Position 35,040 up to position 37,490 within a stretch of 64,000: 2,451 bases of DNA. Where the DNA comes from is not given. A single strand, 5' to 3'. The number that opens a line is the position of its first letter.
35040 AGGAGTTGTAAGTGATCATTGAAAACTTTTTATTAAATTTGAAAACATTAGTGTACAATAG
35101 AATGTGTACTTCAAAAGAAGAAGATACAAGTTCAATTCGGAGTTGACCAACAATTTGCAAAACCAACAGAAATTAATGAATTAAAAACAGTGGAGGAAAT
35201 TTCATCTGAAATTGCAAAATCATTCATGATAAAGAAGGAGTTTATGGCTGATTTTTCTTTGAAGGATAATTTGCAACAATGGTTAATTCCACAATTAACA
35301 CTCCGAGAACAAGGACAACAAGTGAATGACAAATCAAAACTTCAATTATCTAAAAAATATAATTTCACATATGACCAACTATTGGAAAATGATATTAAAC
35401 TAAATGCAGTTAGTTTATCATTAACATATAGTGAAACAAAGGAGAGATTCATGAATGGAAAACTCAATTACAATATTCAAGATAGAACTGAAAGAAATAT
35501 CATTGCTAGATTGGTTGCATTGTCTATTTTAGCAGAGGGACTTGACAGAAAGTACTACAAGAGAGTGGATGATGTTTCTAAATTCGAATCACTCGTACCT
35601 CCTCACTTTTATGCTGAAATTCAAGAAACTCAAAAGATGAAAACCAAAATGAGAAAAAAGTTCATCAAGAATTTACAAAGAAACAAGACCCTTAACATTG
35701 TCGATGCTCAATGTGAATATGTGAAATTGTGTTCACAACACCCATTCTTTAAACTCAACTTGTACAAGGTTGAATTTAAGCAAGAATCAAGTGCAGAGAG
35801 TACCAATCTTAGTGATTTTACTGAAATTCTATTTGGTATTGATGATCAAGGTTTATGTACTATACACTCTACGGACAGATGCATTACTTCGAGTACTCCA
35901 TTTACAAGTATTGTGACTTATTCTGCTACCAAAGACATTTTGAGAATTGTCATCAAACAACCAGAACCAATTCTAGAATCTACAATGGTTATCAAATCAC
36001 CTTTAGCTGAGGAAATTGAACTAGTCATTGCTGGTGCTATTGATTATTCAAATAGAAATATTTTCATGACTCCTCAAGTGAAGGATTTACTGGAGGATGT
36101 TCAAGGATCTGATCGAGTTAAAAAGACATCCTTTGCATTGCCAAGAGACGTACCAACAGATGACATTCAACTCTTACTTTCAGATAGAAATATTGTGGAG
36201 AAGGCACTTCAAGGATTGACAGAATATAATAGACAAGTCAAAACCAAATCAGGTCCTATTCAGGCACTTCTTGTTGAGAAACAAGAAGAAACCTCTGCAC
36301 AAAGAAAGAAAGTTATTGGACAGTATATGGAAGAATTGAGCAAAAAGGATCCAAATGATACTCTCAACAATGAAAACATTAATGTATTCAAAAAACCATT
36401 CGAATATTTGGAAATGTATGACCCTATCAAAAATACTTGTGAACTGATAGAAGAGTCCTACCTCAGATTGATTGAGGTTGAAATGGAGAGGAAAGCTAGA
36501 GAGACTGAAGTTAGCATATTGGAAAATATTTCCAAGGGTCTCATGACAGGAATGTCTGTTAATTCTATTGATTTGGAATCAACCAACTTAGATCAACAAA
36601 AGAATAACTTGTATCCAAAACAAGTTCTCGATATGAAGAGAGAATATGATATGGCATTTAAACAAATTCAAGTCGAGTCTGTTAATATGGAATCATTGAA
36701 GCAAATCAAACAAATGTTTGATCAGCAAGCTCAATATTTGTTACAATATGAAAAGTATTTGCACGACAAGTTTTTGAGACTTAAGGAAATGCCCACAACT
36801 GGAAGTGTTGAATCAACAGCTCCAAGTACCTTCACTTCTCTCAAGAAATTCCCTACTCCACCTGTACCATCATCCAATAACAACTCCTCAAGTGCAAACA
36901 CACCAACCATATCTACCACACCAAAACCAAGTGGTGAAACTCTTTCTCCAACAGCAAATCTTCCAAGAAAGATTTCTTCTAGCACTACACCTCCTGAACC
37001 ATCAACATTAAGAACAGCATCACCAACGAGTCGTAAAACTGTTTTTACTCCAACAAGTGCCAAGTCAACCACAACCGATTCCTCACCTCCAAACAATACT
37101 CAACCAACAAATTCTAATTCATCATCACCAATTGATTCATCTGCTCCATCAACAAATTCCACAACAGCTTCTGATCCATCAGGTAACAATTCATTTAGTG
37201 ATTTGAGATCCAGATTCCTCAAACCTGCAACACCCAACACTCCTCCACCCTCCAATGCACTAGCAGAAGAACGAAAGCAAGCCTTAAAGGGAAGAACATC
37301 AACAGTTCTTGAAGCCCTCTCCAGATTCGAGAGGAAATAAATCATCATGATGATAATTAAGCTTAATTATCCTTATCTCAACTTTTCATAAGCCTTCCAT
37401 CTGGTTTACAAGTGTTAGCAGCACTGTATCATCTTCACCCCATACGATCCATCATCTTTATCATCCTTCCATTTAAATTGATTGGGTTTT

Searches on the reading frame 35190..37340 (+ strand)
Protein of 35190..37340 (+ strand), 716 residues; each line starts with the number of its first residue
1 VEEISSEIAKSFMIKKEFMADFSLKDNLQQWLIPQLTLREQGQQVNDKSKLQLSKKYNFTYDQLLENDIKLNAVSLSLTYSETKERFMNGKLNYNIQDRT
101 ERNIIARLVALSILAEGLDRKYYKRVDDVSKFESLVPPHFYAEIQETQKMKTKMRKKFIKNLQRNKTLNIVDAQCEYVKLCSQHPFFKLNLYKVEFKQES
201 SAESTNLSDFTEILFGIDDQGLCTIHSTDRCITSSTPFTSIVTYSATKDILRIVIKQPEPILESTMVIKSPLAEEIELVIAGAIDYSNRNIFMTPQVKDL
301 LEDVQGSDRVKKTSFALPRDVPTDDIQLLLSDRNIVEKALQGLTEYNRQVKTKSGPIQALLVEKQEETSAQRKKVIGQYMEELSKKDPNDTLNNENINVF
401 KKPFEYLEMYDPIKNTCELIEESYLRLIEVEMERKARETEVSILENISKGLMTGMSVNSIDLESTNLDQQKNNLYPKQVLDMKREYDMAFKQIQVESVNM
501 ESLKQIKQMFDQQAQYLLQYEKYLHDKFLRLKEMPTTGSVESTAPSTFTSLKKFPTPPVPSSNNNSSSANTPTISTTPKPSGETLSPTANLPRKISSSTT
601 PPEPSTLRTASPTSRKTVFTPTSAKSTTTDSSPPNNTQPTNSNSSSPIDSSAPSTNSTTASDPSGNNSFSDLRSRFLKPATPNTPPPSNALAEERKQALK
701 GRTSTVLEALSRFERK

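Call 9: search_protein_families(library=pfam, proteins=[window:35190-37340:+], max_evalue=0.01)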
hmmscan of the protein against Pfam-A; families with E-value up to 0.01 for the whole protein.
window:35190-37340:+ (716 aa): 2 families
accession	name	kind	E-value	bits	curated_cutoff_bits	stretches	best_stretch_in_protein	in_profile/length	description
PF02174.23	IRS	-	0.00059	20.2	22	1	209-286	13-90/92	PTB domain (IRS-1 type)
PF00373.23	FERM_M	-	0.0019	19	23.8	1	72-192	8-112/112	FERM central domain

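Call 10: find_homologous_proteins(query=window:35190-37340:+)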
Query window:35190-37340:+ (716 aa): 4 proteins with E <= 0.001 among 8000 candidates.
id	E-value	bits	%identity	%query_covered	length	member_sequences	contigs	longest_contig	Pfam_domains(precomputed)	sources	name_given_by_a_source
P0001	0.0e+0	1504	99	97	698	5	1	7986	-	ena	-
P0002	5.9e-156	539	48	81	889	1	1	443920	-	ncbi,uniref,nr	ncbi:hypothetical protein C9374_009108 [Naegleria lovaniensis]|uniref:FERM domain-containing protein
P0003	5.4e-155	536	44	100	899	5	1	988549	-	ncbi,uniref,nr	ncbi:hypothetical protein FDP41_010582 [Naegleria fowleri]|uniref:FERM domain-containing protein n=1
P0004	6.4e-53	199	32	77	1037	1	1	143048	-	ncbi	ncbi:hypothetical protein ABK040_007498 [Willaertia magna]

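Call 11: find_encoding_contigs(protein=P0002, flank=10000, max_places=3)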
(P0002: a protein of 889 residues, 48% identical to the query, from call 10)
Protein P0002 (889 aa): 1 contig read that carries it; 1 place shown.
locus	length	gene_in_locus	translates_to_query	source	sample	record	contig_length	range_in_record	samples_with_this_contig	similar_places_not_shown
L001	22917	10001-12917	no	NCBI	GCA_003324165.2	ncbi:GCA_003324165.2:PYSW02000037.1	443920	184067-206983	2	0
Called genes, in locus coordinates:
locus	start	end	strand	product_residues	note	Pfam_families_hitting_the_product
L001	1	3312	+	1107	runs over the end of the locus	PF00289:Biotin_carb_N, PF02222:ATP-grasp, PF02786:CPSase_L_D2, PF07478:Dala_Dala_lig_C, PF08443:RimK (faint), PF02785:Biotin_carb_C, PF00364:Biotin_lipoyl, PF03235:GmrSD_N, +1 more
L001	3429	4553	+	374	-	-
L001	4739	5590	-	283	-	PF12220:U1snRNP70_N, PF00076:RRM_1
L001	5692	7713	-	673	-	PF01535:PPR (faint), PF23276:TPR_24 (faint), PF13812:PPR_3 (faint), PF13041:PPR_2 (weak)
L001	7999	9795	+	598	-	PF03255:ACCA, PF01039:Carboxyl_trans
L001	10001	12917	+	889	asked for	-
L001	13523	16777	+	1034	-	PF02190:LON_substr_bdg, PF13191:AAA_16 (faint), PF07728:AAA_5, PF00004:AAA, PF22667:Lon_lid, PF05362:Lon_C, PF13541:ChlI (weak)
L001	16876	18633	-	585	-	PF13091:PLDc_2, PF00614:PLDc (faint), PF13091:PLDc_2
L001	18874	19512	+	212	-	-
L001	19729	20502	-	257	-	-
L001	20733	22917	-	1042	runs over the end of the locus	PF23116:HHD_RTEL1 (faint), PF23202:PAH_ZNF598 (faint), PF02671:PAH, PF08295:Sin3_corepress, PF16879:Sin3a_C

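Call 12: find_encoding_contigs(protein=P0003, flank=10000, max_places=3)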
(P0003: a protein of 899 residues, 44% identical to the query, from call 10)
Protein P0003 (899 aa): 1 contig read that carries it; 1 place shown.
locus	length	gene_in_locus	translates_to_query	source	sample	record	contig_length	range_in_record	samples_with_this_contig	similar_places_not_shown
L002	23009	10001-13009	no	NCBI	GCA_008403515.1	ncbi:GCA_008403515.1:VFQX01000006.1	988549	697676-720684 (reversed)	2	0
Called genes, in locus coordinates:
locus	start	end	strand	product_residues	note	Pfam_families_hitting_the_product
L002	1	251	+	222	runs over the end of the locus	-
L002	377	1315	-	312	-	-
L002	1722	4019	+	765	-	PF00289:Biotin_carb_N, PF02786:CPSase_L_D2, PF02222:ATP-grasp, PF07478:Dala_Dala_lig_C, PF02785:Biotin_carb_C, PF00364:Biotin_lipoyl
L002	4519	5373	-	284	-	PF12220:U1snRNP70_N, PF00076:RRM_1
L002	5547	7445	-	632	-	PF01535:PPR (faint), PF23276:TPR_24 (faint), PF13812:PPR_3 (faint), PF17177:PPR_long (faint), PF13041:PPR_2 (weak)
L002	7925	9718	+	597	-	PF03255:ACCA, PF01039:Carboxyl_trans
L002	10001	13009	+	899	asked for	-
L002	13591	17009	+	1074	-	PF02190:LON_substr_bdg, PF13191:AAA_16 (faint), PF13541:ChlI (faint), PF00004:AAA, PF07724:AAA_2 (weak), PF07728:AAA_5, PF22667:Lon_lid, PF05362:Lon_C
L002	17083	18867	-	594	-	PF13091:PLDc_2, PF00614:PLDc (faint), PF13091:PLDc_2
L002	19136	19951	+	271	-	-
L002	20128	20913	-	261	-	-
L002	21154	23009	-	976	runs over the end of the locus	PF23202:PAH_ZNF598 (faint), PF02671:PAH, PF08295:Sin3_corepress, PF16879:Sin3a_C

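Call 13: find_encoding_contigs(protein=P0001, flank=10000, max_places=3)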
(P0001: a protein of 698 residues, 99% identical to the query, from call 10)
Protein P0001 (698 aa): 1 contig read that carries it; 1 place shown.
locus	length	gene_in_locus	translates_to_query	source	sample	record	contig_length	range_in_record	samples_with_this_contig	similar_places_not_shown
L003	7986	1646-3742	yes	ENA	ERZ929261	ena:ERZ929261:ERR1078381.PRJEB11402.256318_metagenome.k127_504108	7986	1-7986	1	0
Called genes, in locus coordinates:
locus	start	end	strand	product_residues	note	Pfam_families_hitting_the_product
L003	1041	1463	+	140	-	-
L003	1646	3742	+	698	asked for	-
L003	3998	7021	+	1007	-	PF02190:LON_substr_bdg, PF05496:RuvB_N (weak), PF00004:AAA, PF07728:AAA_5 (weak), PF22667:Lon_lid, PF05362:Lon_C, PF13541:ChlI (weak)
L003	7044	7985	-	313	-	?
